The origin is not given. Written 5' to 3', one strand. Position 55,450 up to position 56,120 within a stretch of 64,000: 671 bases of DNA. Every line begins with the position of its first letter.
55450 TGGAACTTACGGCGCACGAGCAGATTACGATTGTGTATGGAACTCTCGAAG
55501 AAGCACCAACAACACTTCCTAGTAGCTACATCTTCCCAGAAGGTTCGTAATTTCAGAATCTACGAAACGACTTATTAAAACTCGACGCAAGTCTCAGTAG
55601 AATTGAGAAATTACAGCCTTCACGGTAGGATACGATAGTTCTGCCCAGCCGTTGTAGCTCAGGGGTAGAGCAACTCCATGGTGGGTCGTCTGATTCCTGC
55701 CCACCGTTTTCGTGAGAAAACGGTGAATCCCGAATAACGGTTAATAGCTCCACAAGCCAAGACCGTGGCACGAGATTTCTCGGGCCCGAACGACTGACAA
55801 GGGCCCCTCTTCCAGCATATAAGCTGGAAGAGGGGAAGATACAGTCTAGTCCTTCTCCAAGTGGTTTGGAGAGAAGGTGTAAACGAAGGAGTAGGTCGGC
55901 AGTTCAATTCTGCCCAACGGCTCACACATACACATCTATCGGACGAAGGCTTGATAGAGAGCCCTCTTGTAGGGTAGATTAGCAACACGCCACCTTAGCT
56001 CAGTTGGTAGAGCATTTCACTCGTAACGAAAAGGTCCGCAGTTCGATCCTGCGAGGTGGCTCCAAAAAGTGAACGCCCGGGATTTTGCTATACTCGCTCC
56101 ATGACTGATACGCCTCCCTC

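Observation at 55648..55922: tRNA-Thr(GGU) split by a 203-nt highly structured insertion, a candidate minimal group I intron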

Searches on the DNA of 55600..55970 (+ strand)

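Call 4: search_rna_families(source=window, start=55600, end=55970, threshold=evalue, max_evalue=10, show_alignments=6)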
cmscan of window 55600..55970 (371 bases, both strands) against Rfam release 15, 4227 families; matches with E-value up to 10: 5.
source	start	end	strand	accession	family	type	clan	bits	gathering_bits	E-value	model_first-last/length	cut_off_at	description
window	55800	55839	+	RF03511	mir-5444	Gene; miRNA;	-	15.1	90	3.7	1-89/89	no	mir-5444 microRNA precursor family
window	55840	55892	+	RF00736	mir-320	Gene; miRNA;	-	14.8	55.5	1.3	1-76/76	no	mir-320 microRNA precursor family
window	55803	55917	-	RF01820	RsaE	Gene; sRNA;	-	14.2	79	7.6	1-112/112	no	RNA Staph. aureus E (RoxS)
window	55804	55835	-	RF04240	mir-4716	Gene; miRNA;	-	13.6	76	7.6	1-84/84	no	mir-4716 microRNA precursor family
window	55836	55970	+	RF01851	cyano_tmRNA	Gene;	CL00001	8.7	70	3.5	1-106/288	3'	Cyanobacteria transfer-messenger RNA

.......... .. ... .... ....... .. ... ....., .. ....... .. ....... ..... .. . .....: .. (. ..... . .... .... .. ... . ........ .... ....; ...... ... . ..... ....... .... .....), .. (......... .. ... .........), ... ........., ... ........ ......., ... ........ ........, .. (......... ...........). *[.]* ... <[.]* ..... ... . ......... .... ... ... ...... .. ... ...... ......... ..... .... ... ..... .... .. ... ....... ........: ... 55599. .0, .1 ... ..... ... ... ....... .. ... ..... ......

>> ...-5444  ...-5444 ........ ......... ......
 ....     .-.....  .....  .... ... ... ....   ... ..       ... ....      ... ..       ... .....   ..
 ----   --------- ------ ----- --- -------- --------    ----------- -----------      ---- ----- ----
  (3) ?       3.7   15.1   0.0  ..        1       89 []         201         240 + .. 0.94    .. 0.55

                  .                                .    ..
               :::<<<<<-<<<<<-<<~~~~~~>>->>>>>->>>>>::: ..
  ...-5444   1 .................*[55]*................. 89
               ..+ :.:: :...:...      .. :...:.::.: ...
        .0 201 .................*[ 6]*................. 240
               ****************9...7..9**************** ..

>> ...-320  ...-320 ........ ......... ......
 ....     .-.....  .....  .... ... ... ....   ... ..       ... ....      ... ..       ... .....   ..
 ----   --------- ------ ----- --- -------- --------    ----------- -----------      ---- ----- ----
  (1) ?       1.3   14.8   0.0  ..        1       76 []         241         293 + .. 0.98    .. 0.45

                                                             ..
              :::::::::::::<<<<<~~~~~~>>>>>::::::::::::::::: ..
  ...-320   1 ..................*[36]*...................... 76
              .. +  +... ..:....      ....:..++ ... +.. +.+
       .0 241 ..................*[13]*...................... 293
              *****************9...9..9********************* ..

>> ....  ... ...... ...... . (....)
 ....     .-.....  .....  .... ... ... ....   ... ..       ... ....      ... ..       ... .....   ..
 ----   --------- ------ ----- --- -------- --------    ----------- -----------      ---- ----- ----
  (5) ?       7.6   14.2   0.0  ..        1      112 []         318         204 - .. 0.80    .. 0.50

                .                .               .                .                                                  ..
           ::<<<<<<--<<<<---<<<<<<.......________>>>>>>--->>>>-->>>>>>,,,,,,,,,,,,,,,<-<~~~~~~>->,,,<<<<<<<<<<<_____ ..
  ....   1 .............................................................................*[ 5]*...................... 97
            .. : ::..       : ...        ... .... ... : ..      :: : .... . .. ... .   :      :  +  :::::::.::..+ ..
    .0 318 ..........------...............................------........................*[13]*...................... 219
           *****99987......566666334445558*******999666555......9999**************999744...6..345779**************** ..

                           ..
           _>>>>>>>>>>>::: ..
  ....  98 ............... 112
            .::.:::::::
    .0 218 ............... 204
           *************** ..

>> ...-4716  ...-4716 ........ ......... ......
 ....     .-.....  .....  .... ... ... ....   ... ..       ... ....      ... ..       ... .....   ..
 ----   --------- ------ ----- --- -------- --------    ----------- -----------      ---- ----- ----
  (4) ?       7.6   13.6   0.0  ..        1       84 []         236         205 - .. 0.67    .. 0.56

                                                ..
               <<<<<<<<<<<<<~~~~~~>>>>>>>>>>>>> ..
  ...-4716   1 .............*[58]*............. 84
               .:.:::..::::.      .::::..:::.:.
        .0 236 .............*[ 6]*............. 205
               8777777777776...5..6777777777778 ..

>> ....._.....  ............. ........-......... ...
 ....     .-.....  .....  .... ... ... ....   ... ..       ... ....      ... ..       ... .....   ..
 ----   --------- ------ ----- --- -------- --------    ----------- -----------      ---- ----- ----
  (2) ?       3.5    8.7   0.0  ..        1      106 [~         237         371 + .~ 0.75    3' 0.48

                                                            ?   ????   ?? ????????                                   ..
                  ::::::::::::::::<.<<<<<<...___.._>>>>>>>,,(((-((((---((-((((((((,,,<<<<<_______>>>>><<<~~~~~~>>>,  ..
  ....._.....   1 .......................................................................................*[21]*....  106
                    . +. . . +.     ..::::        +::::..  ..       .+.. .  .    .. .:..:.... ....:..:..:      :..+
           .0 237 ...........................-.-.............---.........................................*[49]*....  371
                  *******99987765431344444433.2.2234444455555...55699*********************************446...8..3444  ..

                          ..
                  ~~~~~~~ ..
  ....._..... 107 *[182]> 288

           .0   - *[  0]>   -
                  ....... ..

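Call 45: build_rna_model(alignment_id=A2, structure=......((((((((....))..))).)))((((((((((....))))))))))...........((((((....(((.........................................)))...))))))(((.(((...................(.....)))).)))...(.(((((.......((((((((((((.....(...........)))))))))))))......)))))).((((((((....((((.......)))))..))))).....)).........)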
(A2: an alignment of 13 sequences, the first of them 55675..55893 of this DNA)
Model R1 built from alignment A2 (13 sequences, 293 columns); structure: as given.
model positions 202; base pairs 59; branch points 5; effective number of sequences 1.11; information 0.59 bits per position. Calibrated on 0.2 Mb of random sequence (short: E-values are rough).
structure used (alignment columns):
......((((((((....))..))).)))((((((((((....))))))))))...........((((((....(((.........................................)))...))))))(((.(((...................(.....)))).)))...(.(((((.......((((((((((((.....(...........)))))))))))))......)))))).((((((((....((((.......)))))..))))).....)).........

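Call 46: search_with_rna_model(model_id=R1, sources=[window, L018, L021, L026, L040, L044, L054, L056, L058, L059, L062, L065, L073, L081, L082, L083, L084, L085, L086, L087, L088, L089, L090, L091, L092, L093, L094, L095, L096, L097, L098, L099, L100, L101, L102, L103, L104, L105, L106, L107, L108, L109, L110, L111, L112, L113, L114, L115, L116, L117, L118, L119, L120, L121, L122, L123, L124, L125, L126, L127, L128, L129, L130, L131, L132, L133, L134, L135, L136, L137, L138, L139, L140, L141, L142, L143, L144, L145, L146, L147, L148, L149, L150, L151, L152, L153, L154, L155, L156, L157, L158, L159, L160, L161, L162, L163, L164, L165, L166, L167], max_evalue=0.01, make_alignment=true)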
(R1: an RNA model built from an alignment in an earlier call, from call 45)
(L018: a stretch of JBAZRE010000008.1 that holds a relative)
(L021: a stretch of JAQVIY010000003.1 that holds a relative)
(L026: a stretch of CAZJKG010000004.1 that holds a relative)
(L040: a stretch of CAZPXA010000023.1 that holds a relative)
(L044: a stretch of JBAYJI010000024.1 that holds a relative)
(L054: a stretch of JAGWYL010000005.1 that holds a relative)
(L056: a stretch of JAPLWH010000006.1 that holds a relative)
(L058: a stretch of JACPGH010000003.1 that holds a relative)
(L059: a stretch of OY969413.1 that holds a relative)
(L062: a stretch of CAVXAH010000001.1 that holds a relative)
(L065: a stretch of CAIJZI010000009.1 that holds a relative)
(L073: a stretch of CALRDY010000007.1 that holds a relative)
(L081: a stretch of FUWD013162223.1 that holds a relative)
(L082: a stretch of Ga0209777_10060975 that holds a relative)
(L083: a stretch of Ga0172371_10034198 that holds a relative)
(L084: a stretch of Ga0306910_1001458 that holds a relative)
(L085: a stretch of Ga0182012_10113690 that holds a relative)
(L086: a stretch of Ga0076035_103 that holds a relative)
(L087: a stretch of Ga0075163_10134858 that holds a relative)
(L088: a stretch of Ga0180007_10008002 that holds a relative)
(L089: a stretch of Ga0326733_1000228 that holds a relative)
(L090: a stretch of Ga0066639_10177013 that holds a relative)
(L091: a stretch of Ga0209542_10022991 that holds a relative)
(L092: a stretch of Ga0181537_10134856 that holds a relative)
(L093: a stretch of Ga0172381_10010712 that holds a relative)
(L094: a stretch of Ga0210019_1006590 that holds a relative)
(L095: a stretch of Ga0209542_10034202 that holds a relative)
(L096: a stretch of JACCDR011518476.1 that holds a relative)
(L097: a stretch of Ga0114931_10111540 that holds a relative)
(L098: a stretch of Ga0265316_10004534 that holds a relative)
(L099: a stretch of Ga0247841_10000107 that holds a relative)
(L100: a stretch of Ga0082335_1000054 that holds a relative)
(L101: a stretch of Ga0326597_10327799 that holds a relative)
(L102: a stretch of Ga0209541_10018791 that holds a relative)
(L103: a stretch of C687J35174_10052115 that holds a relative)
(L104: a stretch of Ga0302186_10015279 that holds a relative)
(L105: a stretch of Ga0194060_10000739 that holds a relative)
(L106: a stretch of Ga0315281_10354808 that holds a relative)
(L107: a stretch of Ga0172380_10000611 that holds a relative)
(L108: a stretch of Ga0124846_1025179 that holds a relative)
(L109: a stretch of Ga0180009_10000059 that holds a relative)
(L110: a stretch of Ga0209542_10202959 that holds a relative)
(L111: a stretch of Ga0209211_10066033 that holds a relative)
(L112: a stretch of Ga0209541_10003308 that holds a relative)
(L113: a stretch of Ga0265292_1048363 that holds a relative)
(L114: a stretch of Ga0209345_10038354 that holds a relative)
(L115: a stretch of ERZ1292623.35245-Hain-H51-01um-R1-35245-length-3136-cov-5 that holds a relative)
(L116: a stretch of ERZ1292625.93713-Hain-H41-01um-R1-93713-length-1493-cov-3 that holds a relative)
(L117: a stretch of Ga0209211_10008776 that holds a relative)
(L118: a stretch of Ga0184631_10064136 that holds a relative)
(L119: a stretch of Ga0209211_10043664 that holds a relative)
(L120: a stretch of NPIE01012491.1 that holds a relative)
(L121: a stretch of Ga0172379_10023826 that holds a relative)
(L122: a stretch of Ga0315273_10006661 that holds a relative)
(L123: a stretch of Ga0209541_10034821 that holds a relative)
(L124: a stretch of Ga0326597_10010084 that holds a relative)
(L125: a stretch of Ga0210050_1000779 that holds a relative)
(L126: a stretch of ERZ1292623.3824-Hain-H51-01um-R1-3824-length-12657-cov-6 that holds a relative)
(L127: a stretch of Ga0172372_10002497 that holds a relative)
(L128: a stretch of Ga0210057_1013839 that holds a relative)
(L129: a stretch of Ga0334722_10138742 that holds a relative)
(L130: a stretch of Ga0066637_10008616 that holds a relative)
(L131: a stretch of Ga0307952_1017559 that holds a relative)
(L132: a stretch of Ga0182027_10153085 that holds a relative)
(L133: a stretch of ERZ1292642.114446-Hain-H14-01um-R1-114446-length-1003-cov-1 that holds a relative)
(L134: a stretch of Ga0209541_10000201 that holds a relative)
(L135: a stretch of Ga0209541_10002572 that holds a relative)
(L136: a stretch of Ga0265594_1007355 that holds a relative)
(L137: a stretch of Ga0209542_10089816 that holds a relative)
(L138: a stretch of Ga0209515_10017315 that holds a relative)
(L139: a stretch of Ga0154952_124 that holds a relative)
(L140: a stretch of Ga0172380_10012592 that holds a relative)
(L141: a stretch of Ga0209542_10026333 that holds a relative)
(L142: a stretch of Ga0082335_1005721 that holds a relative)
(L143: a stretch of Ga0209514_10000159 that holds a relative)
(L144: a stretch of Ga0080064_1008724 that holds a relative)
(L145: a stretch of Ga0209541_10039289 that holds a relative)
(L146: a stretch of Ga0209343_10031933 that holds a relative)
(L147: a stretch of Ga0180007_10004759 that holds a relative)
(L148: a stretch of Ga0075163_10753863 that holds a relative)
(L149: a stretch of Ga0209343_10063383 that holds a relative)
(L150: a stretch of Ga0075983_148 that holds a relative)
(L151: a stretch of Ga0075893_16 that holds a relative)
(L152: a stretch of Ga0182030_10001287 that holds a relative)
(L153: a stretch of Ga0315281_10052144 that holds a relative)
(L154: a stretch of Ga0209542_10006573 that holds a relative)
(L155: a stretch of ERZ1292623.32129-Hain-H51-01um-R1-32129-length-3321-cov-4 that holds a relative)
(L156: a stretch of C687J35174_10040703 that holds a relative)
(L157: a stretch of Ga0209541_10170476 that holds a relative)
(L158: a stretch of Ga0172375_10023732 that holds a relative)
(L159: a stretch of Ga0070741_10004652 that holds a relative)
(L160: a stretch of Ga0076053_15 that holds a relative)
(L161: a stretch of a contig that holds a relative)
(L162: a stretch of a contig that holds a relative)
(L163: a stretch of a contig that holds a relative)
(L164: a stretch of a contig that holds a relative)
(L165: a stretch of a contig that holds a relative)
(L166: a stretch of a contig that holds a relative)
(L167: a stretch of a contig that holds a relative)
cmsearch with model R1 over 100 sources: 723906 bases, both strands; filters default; matches with E-value up to 0.01: 101.
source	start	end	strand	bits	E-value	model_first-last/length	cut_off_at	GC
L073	1795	1996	+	211.4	3.3e-71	1-202/202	no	0.55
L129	1408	1615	+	202.7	3.6e-68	1-202/202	no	0.49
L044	319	521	+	201.4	9.8e-68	1-202/202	no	0.51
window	55674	55892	+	200.1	2.7e-67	1-202/202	no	0.52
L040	3226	3441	+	199.9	3.3e-67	1-202/202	no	0.54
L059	365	568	+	199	6.8e-67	1-202/202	no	0.55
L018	3077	3284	+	198.4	1.1e-66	1-202/202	no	0.51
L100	2339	2543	-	196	7.4e-66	1-202/202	no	0.54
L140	2825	3027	+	193.4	5.9e-65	1-202/202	no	0.55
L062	2404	2599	+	193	8.5e-65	1-202/202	no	0.55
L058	1701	1900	+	190.8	4.7e-64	1-202/202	no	0.55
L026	3115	3315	+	190.6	5.5e-64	1-202/202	no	0.54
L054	3011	3256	+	190.2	7.8e-64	1-202/202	no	0.6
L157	128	333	-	190.1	8.9e-64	1-202/202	no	0.49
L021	2798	2991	+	188.5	3.1e-63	1-202/202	no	0.57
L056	1602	1852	+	186.1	2.1e-62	1-202/202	no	0.53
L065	3021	3216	+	184.4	8.6e-62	1-202/202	no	0.52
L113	481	684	+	184.3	8.8e-62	1-202/202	no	0.5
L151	2899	3098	-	184.3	9.1e-62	1-202/202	no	0.51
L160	6851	7050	+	184.3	9.1e-62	1-202/202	no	0.51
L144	6675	6886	+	183.4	1.8e-61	1-202/202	no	0.51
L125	5914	6101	-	178.4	1e-59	1-202/202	no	0.49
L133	730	917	-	173.8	4.2e-58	1-202/202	no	0.48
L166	4125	4310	-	173.1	7.3e-58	1-202/202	no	0.51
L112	3744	3931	+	171.3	3e-57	1-202/202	no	0.52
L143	4214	4425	-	170.4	6.3e-57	1-202/202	no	0.58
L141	2522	2710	-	170.1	7.7e-57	1-202/202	no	0.5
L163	789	980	+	169.2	1.6e-56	1-202/202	no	0.57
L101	531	729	-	167.8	5.2e-56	1-202/202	no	0.5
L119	1525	1721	+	166.1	2e-55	1-202/202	no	0.54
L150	6274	6470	-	166.1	2e-55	1-202/202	no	0.54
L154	1143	1334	+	163.4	1.7e-54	1-202/202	no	0.45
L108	1397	1606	-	162.2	4.5e-54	1-202/202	no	0.49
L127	2262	2471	-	161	1.2e-53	1-202/202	no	0.41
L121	815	1022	-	160.1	2.4e-53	1-202/202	no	0.49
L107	2329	2525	+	158.6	8e-53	1-202/202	no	0.46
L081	103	323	-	155.8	7.8e-52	1-202/202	no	0.49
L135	9707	9924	-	154.7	1.8e-51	1-202/202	no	0.44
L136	5836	6046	+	153.4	5.1e-51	1-202/202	no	0.45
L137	2072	2272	+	152.3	1.3e-50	1-202/202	no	0.57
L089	11601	11818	-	150.6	4.9e-50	1-202/202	no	0.45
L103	551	761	-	149.5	1.2e-49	1-202/202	no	0.57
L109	1340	1550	-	149.1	1.7e-49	1-202/202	no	0.39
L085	889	1117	-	146.6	1.3e-48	1-202/202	no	0.43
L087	2153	2374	-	146.4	1.5e-48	1-202/202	no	0.48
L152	8260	8490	-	145.7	2.6e-48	1-202/202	no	0.43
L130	887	1101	-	145.1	4.1e-48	1-202/202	no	0.61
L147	9571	9766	-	144.7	5.5e-48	1-202/202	no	0.46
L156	3263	3463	+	142.7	2.9e-47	1-202/202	no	0.58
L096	24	235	+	142.4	3.5e-47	1-202/202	no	0.47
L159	1753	1945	-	142.3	3.9e-47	1-202/202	no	0.42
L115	467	689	+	142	4.9e-47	1-202/202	no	0.47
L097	819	1032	+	141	1.1e-46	1-202/202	no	0.45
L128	2488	2692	+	139.9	2.7e-46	1-202/202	no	0.44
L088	987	1189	-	139.8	2.9e-46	1-202/202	no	0.48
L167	778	976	+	139.3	4.2e-46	1-202/202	no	0.43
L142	1209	1416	+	138.8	6.4e-46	1-202/202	no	0.53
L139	1152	1360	-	138.6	7.5e-46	1-202/202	no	0.47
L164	5134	5353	-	138.4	8.6e-46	1-202/202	no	0.51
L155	2645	2844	+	136.6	3.6e-45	1-202/202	no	0.46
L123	3805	4014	+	136.5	4.1e-45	1-202/202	no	0.4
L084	948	1165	+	135.5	8.9e-45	1-202/202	no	0.5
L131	1232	1449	-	135.5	8.9e-45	1-202/202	no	0.5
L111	1531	1738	-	135.5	9.2e-45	1-202/202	no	0.48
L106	1011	1210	-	134.6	1.8e-44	1-202/202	no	0.5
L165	4732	4946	+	134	2.9e-44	1-202/202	no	0.5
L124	5315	5516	-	133.7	3.9e-44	1-202/202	no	0.45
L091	5126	5342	+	133.5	4.5e-44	1-202/202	no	0.52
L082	1625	1842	+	133.4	4.8e-44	1-202/202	no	0.4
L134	1303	1513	-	132.9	7.3e-44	1-202/202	no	0.46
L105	265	474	+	131.5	2.3e-43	1-202/202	no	0.46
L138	5605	5824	+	130.7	4.1e-43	1-202/202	no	0.46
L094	7898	8102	+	129.5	1.1e-42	1-202/202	no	0.41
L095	4723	4907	+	127.3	6.4e-42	1-202/202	no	0.5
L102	477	661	+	127.3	6.4e-42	1-202/202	no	0.5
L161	49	240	-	125.8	2.1e-41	1-202/202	no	0.45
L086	615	830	-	123.9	9.6e-41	1-202/202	no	0.43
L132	1679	1906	+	123.8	1.1e-40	1-202/202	no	0.54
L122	13480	13695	-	123.6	1.3e-40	1-202/202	no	0.46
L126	5790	5998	+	122.2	3.8e-40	1-202/202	no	0.51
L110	1369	1600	+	122.2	3.9e-40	1-202/202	no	0.51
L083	2454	2669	-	121.4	7.5e-40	1-202/202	no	0.41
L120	142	359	+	118.6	7.2e-39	1-202/202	no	0.41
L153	4565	4793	+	118.4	8.5e-39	1-202/202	no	0.51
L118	348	552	-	116.9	2.8e-38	1-202/202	no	0.47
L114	2446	2668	-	116.8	3e-38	1-202/202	no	0.45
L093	7517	7721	+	115.7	6.9e-38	1-202/202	no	0.44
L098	7939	8165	-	115.4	9.1e-38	1-202/202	no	0.47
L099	8000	8211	-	115.2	1e-37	1-202/202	no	0.43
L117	4708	4933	+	115.1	1.1e-37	1-202/202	no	0.47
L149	1671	1896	+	115.1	1.1e-37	1-202/202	no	0.47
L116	15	212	-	114.6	1.8e-37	1-202/202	no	0.52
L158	5158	5375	-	113.2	5.3e-37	1-202/202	no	0.51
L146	805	1025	-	110.1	6.5e-36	1-202/202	no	0.38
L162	957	1171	-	109.5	1e-35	1-202/202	no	0.42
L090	1036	1266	+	108.1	3.3e-35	1-202/202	no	0.44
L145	181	390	-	106.1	1.6e-34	1-202/202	no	0.47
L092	1119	1335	-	102.9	2.1e-33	1-202/202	no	0.56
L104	603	872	+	82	4.1e-26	1-202/202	no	0.44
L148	1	123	+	74.5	1.6e-23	79-202/202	5'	0.47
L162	2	220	-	18.3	0.0006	1-202/202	no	0.53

Alignment A3: 101 matches aligned to the model, 408 columns, each read 5' to 3' on its own strand. Consensus structure (alignment columns), stored with it:
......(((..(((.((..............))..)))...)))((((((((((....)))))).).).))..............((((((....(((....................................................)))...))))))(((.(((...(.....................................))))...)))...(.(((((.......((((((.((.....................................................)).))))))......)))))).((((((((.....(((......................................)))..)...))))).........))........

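Call 51: search_with_rna_model(model_id=R1, sources=[L001, L002, L003, L004, L005, L006, L007, L008, L009, L010, L011, L012, L013, L014, L015, L016, L017, L019, L020, L022, L023, L024, L025, L027, L028, L029, L030, L031, L032, L033, L034, L035, L036, L037, L038, L039, L041, L042, L043, L045, L046, L047, L048, L049, L050, L051, L052, L053, L055, L057, L060, L061, L063, L064, L066, L067, L068, L069, L070, L071, L072, L074, L075, L076, L077, L078, L079, L080], max_evalue=10)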
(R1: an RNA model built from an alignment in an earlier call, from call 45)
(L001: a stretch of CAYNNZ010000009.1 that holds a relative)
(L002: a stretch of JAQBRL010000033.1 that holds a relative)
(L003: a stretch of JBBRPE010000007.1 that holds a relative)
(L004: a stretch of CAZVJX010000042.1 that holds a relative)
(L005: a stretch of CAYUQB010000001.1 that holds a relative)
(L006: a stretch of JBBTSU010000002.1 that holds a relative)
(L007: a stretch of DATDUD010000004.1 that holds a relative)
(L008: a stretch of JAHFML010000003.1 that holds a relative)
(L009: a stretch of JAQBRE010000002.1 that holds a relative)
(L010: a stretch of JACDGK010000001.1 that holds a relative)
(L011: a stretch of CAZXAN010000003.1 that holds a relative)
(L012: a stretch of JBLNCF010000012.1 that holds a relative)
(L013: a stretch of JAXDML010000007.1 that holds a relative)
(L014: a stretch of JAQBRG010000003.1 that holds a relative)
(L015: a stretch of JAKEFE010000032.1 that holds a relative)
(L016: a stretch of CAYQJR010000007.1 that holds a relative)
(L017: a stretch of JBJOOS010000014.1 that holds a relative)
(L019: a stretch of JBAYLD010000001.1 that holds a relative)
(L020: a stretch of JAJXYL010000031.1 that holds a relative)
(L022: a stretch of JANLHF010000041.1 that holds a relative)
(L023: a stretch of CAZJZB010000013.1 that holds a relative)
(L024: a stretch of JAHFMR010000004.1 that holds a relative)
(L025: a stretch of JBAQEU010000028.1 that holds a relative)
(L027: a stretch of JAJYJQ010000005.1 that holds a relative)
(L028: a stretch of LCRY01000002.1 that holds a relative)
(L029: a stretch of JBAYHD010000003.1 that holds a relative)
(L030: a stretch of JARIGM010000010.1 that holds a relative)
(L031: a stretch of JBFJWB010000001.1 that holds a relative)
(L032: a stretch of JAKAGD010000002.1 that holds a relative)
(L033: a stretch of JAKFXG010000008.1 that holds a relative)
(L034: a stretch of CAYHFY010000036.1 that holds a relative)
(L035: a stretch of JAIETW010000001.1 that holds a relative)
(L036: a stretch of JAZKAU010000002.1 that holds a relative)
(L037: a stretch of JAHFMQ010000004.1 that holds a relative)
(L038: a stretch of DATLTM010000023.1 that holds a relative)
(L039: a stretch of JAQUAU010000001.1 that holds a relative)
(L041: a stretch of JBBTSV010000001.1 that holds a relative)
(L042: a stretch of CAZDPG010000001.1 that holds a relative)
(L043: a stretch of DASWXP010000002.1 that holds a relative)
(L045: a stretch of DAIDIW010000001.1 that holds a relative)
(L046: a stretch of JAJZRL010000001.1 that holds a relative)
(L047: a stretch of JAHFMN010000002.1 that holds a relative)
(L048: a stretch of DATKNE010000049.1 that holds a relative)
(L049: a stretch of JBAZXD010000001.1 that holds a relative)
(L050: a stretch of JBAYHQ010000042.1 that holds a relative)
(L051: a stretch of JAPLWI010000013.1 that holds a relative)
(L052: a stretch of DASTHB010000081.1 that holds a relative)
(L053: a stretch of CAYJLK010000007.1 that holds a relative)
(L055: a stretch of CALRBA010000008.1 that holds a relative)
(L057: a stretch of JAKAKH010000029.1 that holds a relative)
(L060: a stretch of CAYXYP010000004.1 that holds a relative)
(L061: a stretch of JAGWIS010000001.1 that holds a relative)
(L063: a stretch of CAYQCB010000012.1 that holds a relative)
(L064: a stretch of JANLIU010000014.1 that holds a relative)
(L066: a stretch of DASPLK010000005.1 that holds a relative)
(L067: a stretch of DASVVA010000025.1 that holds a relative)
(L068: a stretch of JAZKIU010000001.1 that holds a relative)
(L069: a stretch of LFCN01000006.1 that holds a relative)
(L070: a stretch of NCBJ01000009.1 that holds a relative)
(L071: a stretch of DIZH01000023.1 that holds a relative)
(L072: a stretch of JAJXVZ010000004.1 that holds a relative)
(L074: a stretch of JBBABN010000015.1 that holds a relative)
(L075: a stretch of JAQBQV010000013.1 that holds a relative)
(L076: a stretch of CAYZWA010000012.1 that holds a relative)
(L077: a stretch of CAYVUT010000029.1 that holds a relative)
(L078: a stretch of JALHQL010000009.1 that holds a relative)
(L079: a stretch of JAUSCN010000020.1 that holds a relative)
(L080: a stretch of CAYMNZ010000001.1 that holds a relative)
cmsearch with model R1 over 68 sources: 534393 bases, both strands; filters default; matches with E-value up to 10: 4.
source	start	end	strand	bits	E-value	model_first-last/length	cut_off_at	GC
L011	4455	4500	+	9.8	0.4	115-159/202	no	0.39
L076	308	337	+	9.6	0.5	62-91/202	no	0.87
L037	3217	3278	-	7.7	2.2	112-160/202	no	0.55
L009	3961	3982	+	6.8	4.6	28-49/202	no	0.55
